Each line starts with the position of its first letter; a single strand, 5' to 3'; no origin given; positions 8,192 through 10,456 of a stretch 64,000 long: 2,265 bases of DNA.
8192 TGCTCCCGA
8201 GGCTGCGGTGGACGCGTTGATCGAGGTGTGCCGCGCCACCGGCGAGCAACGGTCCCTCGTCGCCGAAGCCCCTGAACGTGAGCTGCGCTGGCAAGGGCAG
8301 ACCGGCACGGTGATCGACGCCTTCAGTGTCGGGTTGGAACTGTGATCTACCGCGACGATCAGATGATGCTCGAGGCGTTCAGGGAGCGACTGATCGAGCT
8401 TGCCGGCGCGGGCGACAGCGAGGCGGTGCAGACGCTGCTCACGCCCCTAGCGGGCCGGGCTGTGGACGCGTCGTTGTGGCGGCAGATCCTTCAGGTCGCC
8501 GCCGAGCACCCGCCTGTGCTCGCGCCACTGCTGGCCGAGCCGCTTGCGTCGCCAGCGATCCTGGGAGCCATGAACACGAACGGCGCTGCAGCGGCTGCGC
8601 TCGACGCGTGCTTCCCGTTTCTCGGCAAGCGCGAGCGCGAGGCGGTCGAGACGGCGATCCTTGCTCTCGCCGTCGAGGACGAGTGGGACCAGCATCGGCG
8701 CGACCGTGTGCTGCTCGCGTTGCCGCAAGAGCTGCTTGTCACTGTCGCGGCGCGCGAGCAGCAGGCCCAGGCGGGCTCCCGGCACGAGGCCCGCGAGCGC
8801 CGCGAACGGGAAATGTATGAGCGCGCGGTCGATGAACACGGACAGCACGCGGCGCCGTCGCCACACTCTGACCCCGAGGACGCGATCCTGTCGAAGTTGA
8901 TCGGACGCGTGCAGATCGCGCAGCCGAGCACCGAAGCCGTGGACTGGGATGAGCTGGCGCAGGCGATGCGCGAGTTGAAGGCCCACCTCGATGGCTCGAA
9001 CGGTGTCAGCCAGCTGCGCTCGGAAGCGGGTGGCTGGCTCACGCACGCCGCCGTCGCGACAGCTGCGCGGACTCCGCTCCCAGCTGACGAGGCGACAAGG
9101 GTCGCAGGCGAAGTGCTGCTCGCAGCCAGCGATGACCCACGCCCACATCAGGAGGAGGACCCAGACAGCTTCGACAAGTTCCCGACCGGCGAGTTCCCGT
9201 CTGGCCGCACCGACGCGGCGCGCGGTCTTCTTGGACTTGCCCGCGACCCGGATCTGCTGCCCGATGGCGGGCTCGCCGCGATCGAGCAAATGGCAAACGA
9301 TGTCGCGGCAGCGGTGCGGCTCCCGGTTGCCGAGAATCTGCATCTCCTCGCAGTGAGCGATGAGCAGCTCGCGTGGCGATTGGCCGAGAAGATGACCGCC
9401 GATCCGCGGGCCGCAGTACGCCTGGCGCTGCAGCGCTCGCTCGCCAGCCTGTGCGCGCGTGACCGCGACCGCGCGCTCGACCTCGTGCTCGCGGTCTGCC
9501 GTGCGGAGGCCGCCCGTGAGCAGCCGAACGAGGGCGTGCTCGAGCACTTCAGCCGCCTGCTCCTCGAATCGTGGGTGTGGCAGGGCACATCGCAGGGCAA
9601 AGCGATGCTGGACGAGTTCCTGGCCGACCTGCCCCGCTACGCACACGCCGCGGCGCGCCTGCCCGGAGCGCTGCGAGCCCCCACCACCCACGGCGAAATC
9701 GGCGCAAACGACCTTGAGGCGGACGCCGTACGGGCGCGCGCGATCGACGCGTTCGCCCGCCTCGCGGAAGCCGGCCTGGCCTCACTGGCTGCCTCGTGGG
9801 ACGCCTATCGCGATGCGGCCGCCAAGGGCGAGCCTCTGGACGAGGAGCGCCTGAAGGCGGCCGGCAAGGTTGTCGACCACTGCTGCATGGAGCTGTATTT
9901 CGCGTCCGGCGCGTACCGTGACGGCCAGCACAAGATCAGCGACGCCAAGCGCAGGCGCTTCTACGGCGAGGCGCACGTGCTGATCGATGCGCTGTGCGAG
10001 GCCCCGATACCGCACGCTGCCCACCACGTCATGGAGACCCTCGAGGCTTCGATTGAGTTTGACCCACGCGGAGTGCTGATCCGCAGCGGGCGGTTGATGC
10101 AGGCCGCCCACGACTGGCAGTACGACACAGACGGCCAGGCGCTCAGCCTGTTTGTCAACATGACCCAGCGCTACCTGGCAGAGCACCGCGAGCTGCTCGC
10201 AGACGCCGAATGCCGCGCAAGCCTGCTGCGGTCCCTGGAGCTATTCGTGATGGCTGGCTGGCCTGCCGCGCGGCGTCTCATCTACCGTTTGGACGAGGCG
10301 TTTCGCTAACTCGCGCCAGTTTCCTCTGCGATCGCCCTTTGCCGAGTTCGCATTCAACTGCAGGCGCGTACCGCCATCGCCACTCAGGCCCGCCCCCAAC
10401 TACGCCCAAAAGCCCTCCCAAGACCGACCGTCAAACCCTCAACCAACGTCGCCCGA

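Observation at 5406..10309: Candidate two-gene antiviral STAND/NACHT-like system with the repeat 'sensor' encoded as a separate, translationally coupled ORF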

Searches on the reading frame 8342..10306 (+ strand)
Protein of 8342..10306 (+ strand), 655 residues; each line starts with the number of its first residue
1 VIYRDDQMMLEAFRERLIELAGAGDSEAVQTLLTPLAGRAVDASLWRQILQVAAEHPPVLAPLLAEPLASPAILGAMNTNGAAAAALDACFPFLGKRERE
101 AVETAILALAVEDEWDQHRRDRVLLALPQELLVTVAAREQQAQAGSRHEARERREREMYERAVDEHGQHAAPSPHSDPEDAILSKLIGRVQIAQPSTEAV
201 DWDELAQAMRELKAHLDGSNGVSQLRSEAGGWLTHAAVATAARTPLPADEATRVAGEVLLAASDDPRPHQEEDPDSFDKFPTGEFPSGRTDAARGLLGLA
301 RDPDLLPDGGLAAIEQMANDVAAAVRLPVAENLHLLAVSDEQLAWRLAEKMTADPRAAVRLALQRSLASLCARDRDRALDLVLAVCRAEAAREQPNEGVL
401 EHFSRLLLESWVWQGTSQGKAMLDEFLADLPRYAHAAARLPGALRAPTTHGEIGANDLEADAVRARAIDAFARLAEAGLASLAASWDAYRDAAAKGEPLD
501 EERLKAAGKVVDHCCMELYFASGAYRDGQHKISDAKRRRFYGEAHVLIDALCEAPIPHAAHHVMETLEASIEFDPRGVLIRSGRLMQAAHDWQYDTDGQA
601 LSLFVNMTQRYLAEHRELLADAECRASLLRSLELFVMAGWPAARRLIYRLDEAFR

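Call 7: search_protein_families(library=pfam, proteins=[window:8342-10306:+], max_evalue=1)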
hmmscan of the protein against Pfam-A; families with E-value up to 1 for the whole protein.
window:8342-10306:+ (655 aa): 0 families

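Call 8: search_protein_families(library=padloc, proteins=[window:8342-10306:+], max_evalue=1)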
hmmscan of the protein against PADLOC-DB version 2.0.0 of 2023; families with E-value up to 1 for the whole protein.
window:8342-10306:+ (655 aa): 3 families
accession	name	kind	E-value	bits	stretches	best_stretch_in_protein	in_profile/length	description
PDLC04700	PDC-M54A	-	1e-87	292.6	1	4-655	977-1657/1657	-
PDLC04702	PDC-M54A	-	8.6e-66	220.3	1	4-653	956-1619/1621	-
PDLC04701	PDC-M54A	-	2.2e-21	73.4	1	208-652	698-1141/1144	-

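Call 9: search_protein_families(library=ncbifam, proteins=[window:8342-10306:+], max_evalue=1)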
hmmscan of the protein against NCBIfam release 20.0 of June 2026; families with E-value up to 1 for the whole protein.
window:8342-10306:+ (655 aa): 2 families
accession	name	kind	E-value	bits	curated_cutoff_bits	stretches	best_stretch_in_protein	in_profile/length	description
NF004345.0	PRK05728.1-1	equivalog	0.019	14.7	281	1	310-357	17-62/147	DNA polymerase III subunit chi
TIGR01428.1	HAD_type_II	equivalog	0.11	12.5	125.4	1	136-228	19-106/197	haloacid dehalogenase type II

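Call 21: find_homologous_proteins(query=window:8342-10306:+, max_evalue=0.00001)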
Query window:8342-10306:+ (655 aa): 9 proteins with E <= 0.00001 among 8000 candidates.
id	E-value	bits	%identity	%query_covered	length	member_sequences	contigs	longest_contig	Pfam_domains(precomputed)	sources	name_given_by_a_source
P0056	0.0e+0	1363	96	100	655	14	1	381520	-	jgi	jgi:hypothetical protein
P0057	0.0e+0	1278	90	100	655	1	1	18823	-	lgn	-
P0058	0.0e+0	1272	90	100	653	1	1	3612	-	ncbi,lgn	-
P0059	0.0e+0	1268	91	99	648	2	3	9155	-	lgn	-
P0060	0.0e+0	1221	86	100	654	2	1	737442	-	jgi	jgi:hypothetical protein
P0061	0.0e+0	1204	87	99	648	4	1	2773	-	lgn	-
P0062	2.4e-285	966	71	100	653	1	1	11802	-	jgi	jgi:hypothetical protein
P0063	9.2e-167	575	55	81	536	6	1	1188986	-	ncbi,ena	-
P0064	8.1e-144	499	53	76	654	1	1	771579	-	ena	-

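Call 61: predict_structure(alignment_id=A3)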
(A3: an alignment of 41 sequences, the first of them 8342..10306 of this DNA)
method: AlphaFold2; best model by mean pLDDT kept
length: 655 residues; sequences in the alignment: 41
mean_pLDDT: 89.2   pTM: 0.68
mean pLDDT of the five models: 89.2, 88.9, 88.2, 86.8, 85.7
residues with pLDDT >= 90: 482; 70-90: 120; 50-70: 30; < 50: 23
segments of 3 or more residues with pLDDT < 50: 1-4, 159-175
pLDDT, mean of each block of 10 residues (from residue 1): 56 91 92 82 89 95 94 90 95 96 96 88 95 95 89 65 41 54 87 65 93 86 80 94 91 97 89 80 82 96 95 97 95 96 97 95 94 96 96 92 96 96 95 92 95 92 98 97 94 94 93 96 74 90 97 95 96 95 94 88 93 91 93 90 82 65
secondary structure, 60 per line:
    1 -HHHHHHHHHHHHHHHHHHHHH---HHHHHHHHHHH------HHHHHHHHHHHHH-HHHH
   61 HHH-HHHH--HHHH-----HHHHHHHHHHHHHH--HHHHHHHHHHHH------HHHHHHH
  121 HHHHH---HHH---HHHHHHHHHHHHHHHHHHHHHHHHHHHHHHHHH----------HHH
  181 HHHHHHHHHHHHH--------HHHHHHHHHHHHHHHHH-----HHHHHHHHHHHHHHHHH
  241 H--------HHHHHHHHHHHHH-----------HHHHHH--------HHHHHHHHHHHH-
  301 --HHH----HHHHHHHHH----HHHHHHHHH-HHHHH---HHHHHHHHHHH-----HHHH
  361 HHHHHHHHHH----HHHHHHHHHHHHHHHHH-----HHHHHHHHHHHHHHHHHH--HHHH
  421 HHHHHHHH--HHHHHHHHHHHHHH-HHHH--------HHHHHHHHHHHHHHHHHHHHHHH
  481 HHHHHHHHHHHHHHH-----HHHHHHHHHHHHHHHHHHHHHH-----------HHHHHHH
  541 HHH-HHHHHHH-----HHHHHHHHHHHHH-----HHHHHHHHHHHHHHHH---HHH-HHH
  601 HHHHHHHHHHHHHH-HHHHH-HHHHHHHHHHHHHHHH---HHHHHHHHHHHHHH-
elements in order: H2-22 H26-36 H43-55 H57-63 H65-68 H71-74 H80-93 H96-107 H114-125 H135-167 H178-193 H202-218 H224-241 H250-262 H274-279 H288-299 H310-318 H323-331 H333-337 H341-351 H357-370 H375-391 H397-414 H417-428 H431-444 H446-449 H458-495 H501-522 H534-543 H545-551 H557-569 H575-590 H598-614 H616-620 H622-637 H641-654

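Call 66: fold_search(model_id=the predicted structure, library=pdb)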
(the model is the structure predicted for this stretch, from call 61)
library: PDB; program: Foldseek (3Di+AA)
matches with E <= 10: 1136; with E <= 0.001: 52
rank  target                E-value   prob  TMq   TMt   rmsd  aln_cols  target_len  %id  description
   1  4c0q_A                2.4e-05  1.00  0.22  0.18  20.3       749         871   11  Transportin 3 in complex with Ran(Q69L)GTP (released 2014-01-22)
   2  4rv1_D                5.0e-05  1.00  0.20  0.28  15.7       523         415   14  Crystal Structure of Engineered Protein. Northeast Structural Genomics Consortium (NESG) Target OR497. (released 2014-12-10)
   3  3w3x_A                9.5e-05  1.00  0.24  0.17  22.5       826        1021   10  Crystal structure of Kap121p bound to Pho4p (released 2013-04-10)
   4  1b3u_A                9.8e-05  1.00  0.31  0.34  21.7       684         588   13  CRYSTAL STRUCTURE OF CONSTANT REGULATORY DOMAIN OF HUMAN PP2A, PR65ALPHA (released 1999-04-12)
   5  4c0p_D                1.0e-04  1.00  0.23  0.18  21.2       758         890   12  Unliganded Transportin 3 (released 2014-01-22)
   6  2ot8_B                1.1e-04  1.00  0.27  0.23  23.5       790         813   11  Karyopherin Beta2/Transportin-hnRNPM NLS Complex (released 2007-04-10)
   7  2ot8_A                1.1e-04  1.00  0.20  0.17  26.4       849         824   10  Karyopherin Beta2/Transportin-hnRNPM NLS Complex (released 2007-04-10)
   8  2qmr_D                1.2e-04  1.00  0.21  0.18  26.4       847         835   10  Karyopherin beta2/transportin (released 2007-10-30)
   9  2z5o_A                1.4e-04  1.00  0.25  0.20  23.6       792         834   11  Complex of Transportin 1 with JKTBP NLS (released 2007-10-23)
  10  8sgh_A                1.5e-04  1.00  0.26  0.21  21.4       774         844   11  Cryo-EM structure of Karyopherin-beta2 bound to HNRNPH2 PY-NLS (released 2023-06-14)
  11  8vvy_C                1.6e-04  1.00  0.20  0.13  26.7       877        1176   13  Human Cullin-1 in complex with CAND2 (released 2025-01-29)
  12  5ife_C                1.9e-04  1.00  0.25  0.22  20.8       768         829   12  Crystal structure of the human SF3b core complex (released 2016-10-26)
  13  3w3y_A                2.0e-04  1.00  0.22  0.16  23.5       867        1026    9  Crystal structure of Kap121p bound to Nup53p (released 2013-04-10)
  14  2pkg_A                2.2e-04  1.00  0.33  0.36  19.7       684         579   13  Structure of a complex between the A subunit of protein phosphatase 2A and the small t antigen of SV40 (released 2007-05-15)
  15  3w3w_A                2.2e-04  1.00  0.23  0.17  23.6       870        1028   10  Crystal structure of Kap121p bound to Ste12p (released 2013-04-10)
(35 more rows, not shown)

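Call 68: search_solved_structures(query=A5, max_evalue=1, show_alignments=1)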
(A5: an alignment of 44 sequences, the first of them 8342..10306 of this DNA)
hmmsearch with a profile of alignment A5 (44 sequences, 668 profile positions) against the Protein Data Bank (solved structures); distinct sequences matched with E-value up to 1: 35.
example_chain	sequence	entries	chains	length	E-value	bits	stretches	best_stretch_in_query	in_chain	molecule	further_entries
9j5i_D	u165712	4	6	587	6.3e-08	34.8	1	265-342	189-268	Serine/threonine-protein phosphatase 2A 65 kDa regulatory subunit A beta isoform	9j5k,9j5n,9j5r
7bfp_C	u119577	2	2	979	7.3e-06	28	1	316-417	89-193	Integrator complex subunit 4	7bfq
7cun_D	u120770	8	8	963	7.3e-06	28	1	316-417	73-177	Integrator complex subunit 4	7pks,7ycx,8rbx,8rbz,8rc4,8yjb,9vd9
8r2d_D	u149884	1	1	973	7.6e-06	28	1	316-417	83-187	Integrator complex subunit 4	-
3c5w_A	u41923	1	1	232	1.1e-05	27.4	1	310-341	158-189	PP2A A subunit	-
9n00_A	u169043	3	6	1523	1.4e-05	27.1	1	299-359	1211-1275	AAA family ATPase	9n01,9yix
7xvk_A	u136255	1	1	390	4.9e-05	25.3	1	266-342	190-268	Serine/threonine-protein phosphatase 2A 65 kDa regulatory subunit A beta isoform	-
6ef4_A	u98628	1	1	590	5e-05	25.3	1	311-341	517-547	Serine/threonine-protein phosphatase 2A 65 kDa regulatory subunit A alpha isoform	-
8rbx_p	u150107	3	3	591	5.2e-05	25.2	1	311-341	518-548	Serine/threonine-protein phosphatase 2A 65 kDa regulatory subunit A alpha isoform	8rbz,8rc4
3fga_A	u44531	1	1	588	5.9e-05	25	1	311-341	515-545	Serine/threonine-protein phosphatase 2A 65 kDa regulatory subunit A alpha isoform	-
2iae_A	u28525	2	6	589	6e-05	25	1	311-341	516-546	Serine/threonine-protein phosphatase 2A 65 kDa regulatory subunit A alpha isoform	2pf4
2pkg_A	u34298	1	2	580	6e-05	25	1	311-341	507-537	Serine/threonine-protein phosphatase 2A 65 kDa regulatory subunit A alpha isoform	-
2ie3_A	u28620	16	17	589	6.1e-05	25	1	311-341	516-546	Protein Phosphatase 2, regulatory subunit A (PR 65), alpha isoform | Serine/threonine-protein phosphatase 2A 65 kDa regulatory subunit A alpha isoform | PP2A-A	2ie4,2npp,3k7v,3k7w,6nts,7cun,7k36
2nyl_A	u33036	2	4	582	6.1e-05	25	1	311-341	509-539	Protein phosphatase 2, regulatory subunit A (PR 65), alpha isoform | Protein phosphatase 2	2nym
3dw8_A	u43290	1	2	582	6.1e-05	25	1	311-341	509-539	Serine/threonine-protein phosphatase 2A 65 kDa regulatory subunit A alpha isoform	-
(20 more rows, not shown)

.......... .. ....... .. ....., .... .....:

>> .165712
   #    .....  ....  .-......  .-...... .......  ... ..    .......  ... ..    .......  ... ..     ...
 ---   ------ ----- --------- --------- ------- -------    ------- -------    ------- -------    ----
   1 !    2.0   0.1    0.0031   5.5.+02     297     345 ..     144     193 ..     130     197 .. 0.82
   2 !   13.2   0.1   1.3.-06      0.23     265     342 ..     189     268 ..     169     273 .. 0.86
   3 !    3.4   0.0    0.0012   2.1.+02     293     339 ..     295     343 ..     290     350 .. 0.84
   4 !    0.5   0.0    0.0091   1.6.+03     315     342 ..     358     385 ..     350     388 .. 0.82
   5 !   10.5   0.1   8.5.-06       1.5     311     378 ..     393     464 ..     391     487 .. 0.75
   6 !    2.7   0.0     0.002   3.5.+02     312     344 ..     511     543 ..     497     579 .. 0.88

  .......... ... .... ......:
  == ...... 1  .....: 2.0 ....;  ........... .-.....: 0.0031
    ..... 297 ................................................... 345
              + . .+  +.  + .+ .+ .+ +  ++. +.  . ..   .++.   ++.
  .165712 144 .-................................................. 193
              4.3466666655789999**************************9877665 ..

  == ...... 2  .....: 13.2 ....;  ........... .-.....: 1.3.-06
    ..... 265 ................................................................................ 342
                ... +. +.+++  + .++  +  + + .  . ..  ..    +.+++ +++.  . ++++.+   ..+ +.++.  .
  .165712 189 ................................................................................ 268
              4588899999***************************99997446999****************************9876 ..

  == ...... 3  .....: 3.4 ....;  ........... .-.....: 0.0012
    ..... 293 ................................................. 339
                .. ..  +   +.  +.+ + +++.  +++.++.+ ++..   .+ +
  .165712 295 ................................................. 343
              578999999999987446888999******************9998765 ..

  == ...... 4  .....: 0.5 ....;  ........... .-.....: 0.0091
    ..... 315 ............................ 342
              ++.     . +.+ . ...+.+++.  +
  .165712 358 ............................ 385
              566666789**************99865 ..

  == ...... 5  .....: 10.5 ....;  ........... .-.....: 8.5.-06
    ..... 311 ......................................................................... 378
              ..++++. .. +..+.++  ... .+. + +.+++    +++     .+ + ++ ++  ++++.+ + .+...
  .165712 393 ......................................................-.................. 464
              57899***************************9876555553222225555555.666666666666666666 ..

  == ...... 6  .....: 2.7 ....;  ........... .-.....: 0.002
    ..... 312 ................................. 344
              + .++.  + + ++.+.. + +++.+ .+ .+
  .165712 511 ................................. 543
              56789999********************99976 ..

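Call 84: search_protein_representatives(alignment_id=A6)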
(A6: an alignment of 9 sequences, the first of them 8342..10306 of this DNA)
Query: 9 sequences, 655 profile positions. Proteins with E-value up to 0.001 (for the whole library): 1519; up to 1e-10: 1109; up to 1e-30: 485. The best 150 are listed.
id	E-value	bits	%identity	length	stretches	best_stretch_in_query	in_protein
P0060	0.0e+00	1327.0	-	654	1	1-655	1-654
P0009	6.9e-133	460.7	-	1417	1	2-467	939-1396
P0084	2.5e-121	422.5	-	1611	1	5-655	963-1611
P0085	4.0e-115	402.0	-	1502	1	3-655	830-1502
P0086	1.4e-107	377.1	-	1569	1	8-655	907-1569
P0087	6.4e-103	361.7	-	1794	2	7-655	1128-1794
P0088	2.2e-101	356.7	-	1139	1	7-655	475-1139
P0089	6.4e-97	341.9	-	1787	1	6-655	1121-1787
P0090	2.5e-96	340.0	-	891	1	6-655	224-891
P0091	3.0e-96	339.7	-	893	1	8-655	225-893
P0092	7.6e-95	335.0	-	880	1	3-655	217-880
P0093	1.8e-93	330.5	-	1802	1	3-655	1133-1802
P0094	8.6e-89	315.0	-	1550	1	5-655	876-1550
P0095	4.0e-86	306.2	-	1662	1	5-655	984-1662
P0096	3.8e-85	303.0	-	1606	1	8-655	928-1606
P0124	1.3e-71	258.3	-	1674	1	6-655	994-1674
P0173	7.0e-64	232.7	-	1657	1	8-654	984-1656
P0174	1.2e-63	231.9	-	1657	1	8-655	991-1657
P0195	7.1e-61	222.8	-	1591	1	7-655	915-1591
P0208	8.5e-59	215.9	-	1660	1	25-652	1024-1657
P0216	5.3e-58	213.3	-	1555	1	7-655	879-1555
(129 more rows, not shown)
